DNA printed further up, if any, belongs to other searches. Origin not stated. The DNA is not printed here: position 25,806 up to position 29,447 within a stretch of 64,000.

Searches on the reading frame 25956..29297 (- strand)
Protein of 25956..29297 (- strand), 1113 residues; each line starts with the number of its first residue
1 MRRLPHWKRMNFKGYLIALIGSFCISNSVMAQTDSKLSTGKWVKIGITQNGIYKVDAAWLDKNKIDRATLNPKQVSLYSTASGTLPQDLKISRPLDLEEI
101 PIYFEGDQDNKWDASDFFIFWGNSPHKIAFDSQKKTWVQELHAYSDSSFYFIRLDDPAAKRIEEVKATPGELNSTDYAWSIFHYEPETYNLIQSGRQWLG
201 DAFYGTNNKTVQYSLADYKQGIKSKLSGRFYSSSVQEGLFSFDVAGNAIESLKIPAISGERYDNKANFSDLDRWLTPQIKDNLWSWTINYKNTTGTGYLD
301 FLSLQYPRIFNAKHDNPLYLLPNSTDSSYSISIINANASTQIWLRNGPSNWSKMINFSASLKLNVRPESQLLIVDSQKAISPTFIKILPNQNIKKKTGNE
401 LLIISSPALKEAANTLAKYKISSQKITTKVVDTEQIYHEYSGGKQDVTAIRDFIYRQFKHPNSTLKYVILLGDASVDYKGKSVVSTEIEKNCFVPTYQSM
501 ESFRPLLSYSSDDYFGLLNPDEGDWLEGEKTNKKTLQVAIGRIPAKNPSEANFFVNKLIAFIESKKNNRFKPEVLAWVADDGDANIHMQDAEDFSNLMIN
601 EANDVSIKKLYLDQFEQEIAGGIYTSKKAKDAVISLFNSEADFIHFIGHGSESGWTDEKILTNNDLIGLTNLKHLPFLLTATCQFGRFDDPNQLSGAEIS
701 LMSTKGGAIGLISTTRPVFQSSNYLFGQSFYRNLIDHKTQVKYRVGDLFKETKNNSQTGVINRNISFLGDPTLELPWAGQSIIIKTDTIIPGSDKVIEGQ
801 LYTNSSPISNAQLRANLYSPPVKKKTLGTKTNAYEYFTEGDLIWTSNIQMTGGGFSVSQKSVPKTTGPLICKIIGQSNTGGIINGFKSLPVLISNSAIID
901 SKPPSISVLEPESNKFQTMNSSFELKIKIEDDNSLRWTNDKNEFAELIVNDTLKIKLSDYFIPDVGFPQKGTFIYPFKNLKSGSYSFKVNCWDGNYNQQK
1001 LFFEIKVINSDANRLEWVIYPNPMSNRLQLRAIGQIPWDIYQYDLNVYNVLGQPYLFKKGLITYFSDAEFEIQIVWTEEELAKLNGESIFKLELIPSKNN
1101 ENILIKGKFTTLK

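Call 73: search_protein_families(library=pfam, proteins=[window:25956-29297:-], max_evalue=0.00001)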
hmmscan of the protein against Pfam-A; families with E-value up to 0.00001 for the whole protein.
window:25956-29297:- (1113 aa): 1 family
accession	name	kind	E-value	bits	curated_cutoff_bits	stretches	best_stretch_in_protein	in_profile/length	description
PF01364.23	Peptidase_C25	-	4.7e-89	299.7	23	1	402-775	2-374/374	Peptidase family C25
